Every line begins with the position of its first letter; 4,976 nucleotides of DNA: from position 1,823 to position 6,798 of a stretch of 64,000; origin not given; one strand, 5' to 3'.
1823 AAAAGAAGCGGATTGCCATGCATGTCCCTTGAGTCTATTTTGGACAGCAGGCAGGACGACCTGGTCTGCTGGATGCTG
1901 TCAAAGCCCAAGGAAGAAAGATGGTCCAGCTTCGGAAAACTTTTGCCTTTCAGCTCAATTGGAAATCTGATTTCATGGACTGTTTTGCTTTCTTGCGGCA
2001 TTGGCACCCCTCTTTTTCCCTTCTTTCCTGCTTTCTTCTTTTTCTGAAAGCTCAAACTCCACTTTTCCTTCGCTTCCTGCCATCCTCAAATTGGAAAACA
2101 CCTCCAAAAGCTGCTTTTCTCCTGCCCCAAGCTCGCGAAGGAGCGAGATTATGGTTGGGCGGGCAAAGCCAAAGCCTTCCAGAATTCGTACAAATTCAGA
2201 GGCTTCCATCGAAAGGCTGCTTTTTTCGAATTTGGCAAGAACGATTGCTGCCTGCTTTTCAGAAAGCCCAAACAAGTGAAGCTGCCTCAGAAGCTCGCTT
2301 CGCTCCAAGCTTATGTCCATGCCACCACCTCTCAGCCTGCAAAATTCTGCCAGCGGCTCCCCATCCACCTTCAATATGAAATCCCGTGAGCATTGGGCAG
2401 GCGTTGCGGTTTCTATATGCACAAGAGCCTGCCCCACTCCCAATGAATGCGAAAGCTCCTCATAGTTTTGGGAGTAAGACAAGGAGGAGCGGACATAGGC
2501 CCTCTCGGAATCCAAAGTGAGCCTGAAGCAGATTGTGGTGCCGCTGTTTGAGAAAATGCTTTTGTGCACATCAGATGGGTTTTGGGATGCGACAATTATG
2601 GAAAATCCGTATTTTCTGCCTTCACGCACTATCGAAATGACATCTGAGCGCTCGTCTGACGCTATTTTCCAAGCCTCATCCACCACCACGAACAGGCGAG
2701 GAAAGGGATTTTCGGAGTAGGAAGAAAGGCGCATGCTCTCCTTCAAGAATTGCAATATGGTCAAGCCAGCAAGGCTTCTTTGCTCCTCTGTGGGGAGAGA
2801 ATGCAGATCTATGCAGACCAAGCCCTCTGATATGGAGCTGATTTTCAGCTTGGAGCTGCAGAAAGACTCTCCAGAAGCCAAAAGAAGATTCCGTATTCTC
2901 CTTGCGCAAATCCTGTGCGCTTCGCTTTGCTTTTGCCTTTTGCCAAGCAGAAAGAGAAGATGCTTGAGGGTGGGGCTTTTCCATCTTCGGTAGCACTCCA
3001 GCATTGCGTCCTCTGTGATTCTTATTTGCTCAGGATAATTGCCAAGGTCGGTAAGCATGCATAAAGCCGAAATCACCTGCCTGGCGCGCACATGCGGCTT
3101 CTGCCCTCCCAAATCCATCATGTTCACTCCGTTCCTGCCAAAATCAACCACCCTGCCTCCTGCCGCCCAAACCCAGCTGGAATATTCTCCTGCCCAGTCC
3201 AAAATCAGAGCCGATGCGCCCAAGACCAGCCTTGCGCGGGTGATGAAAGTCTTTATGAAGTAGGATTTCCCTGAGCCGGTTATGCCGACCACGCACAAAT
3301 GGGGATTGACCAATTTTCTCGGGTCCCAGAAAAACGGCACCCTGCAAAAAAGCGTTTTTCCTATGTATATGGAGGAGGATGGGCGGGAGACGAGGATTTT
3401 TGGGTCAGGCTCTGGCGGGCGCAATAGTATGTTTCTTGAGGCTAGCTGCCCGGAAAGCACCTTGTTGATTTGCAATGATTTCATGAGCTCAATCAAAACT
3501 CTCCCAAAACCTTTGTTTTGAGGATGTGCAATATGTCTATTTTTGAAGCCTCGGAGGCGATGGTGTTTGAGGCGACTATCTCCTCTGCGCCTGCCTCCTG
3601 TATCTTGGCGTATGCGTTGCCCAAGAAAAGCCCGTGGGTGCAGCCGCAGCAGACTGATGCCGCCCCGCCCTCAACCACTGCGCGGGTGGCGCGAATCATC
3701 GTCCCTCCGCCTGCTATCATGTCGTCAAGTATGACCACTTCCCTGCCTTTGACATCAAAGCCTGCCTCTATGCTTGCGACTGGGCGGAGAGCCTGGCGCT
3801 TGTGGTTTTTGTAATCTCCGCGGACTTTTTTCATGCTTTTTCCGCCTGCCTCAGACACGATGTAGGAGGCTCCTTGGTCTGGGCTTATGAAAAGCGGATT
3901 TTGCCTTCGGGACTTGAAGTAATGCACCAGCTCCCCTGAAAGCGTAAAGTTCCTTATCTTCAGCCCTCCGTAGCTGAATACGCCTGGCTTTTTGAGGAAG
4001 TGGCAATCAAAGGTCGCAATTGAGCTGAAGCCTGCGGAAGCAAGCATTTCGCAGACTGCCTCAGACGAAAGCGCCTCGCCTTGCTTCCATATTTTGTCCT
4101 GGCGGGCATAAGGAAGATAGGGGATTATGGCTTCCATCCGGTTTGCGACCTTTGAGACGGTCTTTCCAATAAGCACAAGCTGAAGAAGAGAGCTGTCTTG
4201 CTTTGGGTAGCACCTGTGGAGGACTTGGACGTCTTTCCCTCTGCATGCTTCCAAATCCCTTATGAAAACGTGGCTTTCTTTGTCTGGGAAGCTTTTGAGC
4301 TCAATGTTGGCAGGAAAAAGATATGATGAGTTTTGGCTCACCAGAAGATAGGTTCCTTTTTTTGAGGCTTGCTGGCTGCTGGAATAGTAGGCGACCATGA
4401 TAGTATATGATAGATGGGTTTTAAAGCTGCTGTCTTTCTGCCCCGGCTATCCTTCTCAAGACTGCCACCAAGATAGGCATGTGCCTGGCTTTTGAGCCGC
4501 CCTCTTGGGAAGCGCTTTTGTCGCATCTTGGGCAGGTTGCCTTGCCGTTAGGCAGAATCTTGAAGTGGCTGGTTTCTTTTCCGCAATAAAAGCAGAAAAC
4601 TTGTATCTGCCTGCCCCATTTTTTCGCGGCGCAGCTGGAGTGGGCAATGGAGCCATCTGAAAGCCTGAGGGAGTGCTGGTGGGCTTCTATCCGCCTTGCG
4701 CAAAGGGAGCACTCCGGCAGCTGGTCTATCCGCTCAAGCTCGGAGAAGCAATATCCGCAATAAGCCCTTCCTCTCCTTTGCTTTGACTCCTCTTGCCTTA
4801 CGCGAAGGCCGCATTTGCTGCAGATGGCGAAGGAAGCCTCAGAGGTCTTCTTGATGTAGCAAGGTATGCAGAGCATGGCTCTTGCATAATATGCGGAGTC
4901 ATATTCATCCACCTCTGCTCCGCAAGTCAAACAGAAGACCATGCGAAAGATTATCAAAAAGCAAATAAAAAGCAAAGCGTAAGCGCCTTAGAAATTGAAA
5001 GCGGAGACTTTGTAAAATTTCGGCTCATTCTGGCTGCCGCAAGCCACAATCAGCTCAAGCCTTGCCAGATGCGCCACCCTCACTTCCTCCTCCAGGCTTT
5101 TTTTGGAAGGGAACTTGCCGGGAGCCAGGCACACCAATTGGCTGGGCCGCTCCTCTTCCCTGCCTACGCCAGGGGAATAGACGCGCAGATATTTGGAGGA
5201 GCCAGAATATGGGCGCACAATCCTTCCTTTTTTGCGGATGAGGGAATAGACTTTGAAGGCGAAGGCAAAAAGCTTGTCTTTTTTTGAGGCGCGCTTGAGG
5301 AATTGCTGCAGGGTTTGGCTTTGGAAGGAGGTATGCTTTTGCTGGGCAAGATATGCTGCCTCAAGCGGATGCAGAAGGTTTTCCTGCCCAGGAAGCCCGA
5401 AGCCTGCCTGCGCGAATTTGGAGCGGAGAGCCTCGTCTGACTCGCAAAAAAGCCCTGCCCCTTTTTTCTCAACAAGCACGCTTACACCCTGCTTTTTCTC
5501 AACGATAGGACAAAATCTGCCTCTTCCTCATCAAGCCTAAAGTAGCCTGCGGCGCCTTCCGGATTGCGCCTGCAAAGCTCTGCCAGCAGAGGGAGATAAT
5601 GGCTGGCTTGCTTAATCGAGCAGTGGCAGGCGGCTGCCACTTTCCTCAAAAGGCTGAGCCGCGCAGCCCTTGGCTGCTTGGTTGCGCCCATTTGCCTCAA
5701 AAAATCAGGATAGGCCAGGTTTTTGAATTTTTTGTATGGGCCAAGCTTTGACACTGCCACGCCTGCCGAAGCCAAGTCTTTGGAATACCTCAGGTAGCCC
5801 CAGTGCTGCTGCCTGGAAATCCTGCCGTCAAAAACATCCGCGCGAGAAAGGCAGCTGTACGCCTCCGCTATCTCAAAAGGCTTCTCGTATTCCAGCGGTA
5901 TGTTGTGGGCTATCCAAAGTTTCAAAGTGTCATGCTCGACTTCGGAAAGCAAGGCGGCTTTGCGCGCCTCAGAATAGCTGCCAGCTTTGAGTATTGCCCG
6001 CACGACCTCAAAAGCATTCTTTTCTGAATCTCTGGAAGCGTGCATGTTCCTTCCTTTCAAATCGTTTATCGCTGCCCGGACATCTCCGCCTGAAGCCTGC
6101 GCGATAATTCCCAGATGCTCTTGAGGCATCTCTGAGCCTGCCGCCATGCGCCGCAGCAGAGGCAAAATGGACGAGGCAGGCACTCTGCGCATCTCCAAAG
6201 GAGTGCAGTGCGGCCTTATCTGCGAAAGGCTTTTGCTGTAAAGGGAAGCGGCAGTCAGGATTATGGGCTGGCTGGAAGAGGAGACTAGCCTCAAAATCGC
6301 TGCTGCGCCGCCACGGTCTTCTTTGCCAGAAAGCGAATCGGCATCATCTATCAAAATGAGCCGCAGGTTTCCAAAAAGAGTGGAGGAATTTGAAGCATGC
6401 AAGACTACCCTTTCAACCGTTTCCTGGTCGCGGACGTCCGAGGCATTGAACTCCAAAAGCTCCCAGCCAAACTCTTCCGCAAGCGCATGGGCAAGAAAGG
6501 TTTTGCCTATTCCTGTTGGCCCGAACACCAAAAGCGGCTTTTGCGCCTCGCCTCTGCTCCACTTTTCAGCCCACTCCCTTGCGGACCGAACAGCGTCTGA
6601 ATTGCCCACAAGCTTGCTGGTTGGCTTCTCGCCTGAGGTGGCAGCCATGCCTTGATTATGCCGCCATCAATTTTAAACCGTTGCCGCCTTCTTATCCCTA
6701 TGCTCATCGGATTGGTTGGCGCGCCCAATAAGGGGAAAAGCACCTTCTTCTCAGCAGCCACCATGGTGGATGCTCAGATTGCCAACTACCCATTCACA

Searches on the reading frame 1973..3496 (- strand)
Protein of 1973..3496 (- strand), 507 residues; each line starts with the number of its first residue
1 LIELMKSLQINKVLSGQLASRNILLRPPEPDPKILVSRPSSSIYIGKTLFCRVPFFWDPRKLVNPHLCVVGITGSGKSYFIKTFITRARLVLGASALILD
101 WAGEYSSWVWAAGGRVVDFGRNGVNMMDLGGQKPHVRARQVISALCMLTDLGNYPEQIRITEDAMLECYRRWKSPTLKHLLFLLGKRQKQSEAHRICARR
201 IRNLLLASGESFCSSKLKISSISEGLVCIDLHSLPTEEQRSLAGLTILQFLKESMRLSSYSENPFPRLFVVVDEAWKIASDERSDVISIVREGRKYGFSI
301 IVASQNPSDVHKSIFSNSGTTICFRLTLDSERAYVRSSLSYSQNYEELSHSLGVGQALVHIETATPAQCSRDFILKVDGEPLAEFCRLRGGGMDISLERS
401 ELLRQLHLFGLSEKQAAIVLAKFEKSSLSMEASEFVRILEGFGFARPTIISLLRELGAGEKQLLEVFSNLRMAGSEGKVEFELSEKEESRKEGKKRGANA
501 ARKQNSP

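Call 43: search_protein_families(library=pfam, proteins=[window:1973-3496:-], max_evalue=0.0001)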
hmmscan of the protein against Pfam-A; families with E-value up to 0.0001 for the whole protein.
window:1973-3496:- (507 aa): 4 families
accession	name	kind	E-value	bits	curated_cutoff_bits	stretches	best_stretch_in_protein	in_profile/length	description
PF01935.23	DUF87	-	2.8e-14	54.2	23.2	1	44-244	2-214/220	Helicase HerA, central domain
PF12846.13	AAA_10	-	6.9e-11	42.2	27.5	0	239-335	214-312/362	AAA-like domain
PF10412.15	TrwB_AAD_bind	-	3.2e-06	26.7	20.5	0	60-106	11-56/387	Type IV secretion-system coupling protein DNA-binding domain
PF01580.24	FtsK_SpoIIIE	-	9.5e-05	22.4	24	0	39-86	16-61/221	FtsK/SpoIIIE family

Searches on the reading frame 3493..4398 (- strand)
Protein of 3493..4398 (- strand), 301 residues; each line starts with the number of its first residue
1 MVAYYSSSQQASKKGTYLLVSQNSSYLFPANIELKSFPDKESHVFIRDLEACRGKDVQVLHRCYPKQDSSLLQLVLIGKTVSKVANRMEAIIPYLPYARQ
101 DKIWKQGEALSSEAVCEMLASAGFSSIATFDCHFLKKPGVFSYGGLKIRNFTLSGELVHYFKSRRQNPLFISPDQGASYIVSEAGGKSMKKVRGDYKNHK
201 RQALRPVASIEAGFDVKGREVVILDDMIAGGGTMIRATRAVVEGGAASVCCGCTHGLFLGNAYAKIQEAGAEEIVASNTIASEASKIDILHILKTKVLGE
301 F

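Call 43: search_protein_families(library=pfam, proteins=[window:3493-4398:-], max_evalue=0.0001)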
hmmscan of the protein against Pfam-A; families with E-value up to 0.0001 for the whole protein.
window:3493-4398:- (301 aa): 3 families
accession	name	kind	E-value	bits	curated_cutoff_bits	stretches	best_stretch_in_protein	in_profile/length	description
PF13793.12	Pribosyltran_N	-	2.2e-15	57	25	1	30-123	25-117/117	N-terminal domain of ribose phosphate pyrophosphokinase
PF14572.12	Pribosyl_synth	-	1.7e-10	41.6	27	1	214-291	79-156/184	Phosphoribosyl synthetase-associated domain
PF00156.33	Pribosyltran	-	1.5e-08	34.5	26.3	1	202-255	65-124/158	Phosphoribosyl transferase domain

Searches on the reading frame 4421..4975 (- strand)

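Call 65: search_protein_families(library=pfam, proteins=[window:4421-4975:-], max_evalue=0.0001)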
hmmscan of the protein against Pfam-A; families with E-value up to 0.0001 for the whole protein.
window:4421-4975:- (184 aa): 1 family
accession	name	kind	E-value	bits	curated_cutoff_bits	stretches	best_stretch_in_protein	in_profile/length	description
PF12773.13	DZR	-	1.8e-05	25.2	27.3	0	125-157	12-36/45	Double zinc ribbon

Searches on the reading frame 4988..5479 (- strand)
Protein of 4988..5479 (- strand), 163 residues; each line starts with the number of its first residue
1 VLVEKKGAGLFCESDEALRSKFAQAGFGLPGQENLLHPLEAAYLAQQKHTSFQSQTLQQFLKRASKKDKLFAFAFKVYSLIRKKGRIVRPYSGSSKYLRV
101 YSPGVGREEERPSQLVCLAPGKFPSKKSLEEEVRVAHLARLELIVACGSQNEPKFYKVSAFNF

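Call 65: search_protein_families(library=pfam, proteins=[window:4988-5479:-], max_evalue=0.0001)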
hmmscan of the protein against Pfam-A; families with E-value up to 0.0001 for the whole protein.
window:4988-5479:- (163 aa): 1 family
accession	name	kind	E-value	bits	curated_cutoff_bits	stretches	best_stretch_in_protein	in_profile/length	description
PF01974.23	tRNA_int_endo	-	9.2e-06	26.1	27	1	71-151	1-80/85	tRNA intron endonuclease, catalytic C-terminal domain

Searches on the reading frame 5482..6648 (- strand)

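Call 43: search_protein_families(library=pfam, proteins=[window:5482-6648:-], max_evalue=0.0001)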
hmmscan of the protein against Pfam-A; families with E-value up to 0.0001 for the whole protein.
window:5482-6648:- (388 aa): 3 families
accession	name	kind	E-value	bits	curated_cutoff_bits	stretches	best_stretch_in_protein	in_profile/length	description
PF00004.35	AAA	-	1.7e-12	48.4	21.2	1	39-135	1-108/131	ATPase family associated with various cellular activities (AAA)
PF13401.12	AAA_22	-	2.4e-05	25.1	27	0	35-87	4-45/130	AAA domain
PF00308.24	Bac_DnaA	-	4.9e-05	24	23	0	16-132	16-136/162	Bacterial DnaA ATPAse domain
